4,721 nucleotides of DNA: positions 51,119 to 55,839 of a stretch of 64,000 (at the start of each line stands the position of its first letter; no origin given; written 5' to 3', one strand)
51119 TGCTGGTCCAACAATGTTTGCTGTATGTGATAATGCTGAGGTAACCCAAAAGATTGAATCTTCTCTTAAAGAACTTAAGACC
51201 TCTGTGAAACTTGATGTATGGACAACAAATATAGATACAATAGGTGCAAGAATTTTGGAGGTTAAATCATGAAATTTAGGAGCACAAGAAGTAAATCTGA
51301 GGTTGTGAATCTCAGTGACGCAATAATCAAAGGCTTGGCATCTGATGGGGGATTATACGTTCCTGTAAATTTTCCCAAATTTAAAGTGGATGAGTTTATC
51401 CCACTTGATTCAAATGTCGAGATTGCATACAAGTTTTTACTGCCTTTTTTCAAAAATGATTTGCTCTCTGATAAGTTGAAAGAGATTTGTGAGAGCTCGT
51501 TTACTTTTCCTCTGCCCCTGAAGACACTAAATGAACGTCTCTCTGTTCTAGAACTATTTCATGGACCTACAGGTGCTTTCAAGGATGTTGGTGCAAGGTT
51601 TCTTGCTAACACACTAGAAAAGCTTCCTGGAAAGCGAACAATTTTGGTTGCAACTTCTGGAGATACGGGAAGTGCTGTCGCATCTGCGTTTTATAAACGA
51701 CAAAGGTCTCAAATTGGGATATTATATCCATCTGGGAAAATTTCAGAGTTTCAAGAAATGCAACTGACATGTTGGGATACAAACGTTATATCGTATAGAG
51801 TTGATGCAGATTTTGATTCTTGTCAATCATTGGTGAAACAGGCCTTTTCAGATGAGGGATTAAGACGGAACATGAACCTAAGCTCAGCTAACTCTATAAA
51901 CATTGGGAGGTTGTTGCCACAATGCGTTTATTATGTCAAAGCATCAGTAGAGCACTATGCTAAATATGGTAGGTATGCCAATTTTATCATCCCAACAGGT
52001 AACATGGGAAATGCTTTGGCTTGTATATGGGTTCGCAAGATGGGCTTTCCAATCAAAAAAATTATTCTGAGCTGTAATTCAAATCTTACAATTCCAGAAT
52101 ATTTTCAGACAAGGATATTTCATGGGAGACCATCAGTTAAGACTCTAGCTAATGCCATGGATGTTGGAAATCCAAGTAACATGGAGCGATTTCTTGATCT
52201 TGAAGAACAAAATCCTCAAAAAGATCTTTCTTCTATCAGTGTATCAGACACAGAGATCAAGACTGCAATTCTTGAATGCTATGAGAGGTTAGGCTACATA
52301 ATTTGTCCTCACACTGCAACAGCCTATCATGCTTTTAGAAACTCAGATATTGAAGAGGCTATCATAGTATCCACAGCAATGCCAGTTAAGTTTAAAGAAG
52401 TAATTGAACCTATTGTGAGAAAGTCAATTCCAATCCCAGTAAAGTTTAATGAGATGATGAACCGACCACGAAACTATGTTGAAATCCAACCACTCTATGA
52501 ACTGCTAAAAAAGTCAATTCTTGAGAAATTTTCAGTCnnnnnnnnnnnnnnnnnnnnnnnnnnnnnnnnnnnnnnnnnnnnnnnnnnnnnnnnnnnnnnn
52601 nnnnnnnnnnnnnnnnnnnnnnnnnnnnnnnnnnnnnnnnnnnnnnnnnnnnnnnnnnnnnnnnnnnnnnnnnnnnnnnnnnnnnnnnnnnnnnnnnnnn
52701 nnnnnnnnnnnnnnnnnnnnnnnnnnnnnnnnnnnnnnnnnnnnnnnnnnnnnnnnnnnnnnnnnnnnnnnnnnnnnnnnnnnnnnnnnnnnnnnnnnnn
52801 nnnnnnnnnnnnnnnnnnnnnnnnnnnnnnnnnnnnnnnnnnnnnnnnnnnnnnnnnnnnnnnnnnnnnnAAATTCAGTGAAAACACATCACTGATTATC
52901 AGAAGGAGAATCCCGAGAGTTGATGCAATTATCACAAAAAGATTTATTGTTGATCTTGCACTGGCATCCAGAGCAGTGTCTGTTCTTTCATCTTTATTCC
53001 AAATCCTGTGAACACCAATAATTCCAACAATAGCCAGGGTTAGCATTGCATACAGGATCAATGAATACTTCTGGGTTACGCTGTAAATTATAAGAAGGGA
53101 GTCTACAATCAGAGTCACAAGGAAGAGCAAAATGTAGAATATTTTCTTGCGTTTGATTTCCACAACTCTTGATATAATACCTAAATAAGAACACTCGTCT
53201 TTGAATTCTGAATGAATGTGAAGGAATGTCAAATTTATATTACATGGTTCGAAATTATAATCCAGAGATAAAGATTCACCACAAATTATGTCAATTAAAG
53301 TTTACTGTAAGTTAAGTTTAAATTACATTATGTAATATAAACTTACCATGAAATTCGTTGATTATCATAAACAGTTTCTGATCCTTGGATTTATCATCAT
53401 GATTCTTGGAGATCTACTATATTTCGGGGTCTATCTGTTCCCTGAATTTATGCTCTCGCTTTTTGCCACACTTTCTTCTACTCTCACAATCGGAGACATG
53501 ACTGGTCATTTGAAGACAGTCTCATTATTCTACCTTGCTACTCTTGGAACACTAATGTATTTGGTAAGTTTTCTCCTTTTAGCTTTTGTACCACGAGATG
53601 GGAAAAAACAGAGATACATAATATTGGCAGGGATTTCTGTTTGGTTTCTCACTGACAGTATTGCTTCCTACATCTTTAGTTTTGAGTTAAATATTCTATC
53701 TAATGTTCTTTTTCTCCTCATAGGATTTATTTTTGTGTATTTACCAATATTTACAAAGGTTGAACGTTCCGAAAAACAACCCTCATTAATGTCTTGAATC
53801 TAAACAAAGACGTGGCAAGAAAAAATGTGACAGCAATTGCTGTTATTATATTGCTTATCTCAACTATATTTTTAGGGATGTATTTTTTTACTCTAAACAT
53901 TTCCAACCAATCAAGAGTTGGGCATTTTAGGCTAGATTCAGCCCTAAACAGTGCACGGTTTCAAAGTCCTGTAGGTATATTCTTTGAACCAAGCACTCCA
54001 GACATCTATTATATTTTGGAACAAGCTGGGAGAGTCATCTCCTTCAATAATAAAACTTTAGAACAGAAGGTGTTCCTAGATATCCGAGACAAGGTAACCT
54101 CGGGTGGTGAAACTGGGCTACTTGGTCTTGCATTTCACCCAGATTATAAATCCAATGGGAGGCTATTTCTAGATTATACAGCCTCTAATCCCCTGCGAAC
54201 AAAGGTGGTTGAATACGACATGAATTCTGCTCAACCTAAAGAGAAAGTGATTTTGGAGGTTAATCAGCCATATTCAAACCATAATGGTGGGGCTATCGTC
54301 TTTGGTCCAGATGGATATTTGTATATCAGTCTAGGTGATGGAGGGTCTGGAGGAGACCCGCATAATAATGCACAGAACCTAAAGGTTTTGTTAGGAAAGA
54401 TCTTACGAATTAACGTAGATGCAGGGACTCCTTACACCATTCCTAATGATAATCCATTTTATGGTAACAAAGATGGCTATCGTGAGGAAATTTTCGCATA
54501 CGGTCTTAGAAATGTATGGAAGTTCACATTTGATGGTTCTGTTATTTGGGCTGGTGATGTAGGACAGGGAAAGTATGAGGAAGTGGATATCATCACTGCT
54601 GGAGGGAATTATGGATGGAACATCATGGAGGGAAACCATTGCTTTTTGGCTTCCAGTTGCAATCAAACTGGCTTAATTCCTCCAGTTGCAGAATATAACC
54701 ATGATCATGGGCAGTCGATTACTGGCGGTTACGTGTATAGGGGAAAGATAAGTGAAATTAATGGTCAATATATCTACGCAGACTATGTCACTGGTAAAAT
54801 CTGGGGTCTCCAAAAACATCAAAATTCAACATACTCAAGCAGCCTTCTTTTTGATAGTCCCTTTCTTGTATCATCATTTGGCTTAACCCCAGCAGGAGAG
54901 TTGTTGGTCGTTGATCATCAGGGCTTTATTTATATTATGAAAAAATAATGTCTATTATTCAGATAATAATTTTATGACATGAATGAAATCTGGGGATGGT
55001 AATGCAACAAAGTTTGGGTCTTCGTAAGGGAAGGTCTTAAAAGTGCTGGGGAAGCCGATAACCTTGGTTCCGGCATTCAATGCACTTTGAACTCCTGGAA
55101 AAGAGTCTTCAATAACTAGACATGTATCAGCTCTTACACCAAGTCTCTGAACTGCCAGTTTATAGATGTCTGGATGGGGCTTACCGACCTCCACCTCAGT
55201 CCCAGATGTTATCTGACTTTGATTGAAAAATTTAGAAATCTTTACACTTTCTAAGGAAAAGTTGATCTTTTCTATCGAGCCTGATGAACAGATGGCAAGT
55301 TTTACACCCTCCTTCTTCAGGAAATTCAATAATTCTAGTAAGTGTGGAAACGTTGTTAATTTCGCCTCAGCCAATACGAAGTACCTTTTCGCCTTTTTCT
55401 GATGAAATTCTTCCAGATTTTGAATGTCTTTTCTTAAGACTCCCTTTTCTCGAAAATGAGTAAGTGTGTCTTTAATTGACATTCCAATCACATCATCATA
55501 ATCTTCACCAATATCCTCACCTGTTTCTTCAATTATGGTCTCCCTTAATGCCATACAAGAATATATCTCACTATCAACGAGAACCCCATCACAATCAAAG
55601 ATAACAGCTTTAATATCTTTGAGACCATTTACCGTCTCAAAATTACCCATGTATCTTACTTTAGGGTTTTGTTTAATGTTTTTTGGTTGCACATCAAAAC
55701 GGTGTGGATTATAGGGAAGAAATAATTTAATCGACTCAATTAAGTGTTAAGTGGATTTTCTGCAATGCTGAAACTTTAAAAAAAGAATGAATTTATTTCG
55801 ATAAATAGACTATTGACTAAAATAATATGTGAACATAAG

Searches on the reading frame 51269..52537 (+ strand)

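Call 72: search_protein_families(library=pfam, proteins=[window:51269-52537:+], max_evalue=0.00001)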
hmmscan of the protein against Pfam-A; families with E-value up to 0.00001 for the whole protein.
window:51269-52537:+ (423 aa): 2 families
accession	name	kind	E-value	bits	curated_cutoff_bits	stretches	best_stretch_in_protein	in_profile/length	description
PF00291.31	PALP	-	6.4e-24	85.2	35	1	94-361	28-283/295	Pyridoxal-phosphate dependent enzyme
PF14821.11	Thr_synth_N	-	6.3e-17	61.9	25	1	2-78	1-79/79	Threonine synthase N terminus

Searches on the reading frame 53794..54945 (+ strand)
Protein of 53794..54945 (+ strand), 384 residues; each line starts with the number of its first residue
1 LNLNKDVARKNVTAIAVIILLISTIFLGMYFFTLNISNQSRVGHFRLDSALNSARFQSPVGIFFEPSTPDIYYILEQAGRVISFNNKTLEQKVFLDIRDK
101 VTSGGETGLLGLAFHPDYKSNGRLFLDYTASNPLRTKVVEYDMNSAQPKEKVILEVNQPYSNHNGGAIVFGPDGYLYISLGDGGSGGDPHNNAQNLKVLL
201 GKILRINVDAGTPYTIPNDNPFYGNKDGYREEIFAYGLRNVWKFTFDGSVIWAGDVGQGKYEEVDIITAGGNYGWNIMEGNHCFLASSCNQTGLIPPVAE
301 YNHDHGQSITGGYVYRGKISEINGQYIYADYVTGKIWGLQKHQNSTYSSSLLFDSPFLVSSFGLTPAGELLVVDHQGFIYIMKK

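Call 72: search_protein_families(library=pfam, proteins=[window:53794-54945:+], max_evalue=0.00001)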
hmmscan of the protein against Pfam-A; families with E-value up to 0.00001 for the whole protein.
window:53794-54945:+ (384 aa): 1 family
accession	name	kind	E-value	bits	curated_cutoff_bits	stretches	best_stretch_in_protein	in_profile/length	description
PF07995.17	GSDH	-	6.8e-42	144.4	25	1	58-342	3-289/332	Glucose / Sorbosone dehydrogenase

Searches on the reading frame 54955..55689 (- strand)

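Call 72: search_protein_families(library=pfam, proteins=[window:54955-55689:-], max_evalue=0.00001)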
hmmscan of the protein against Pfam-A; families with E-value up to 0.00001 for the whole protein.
window:54955-55689:- (244 aa): 2 families
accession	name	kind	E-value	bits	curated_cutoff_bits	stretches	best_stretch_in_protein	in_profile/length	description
PF13419.12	HAD_2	-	1.2e-30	107.4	23.8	1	29-212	1-177/178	Haloacid dehalogenase-like hydrolase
PF00702.32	Hydrolase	-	1.2e-28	101.3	26.4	1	26-207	1-191/191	haloacid dehalogenase-like hydrolase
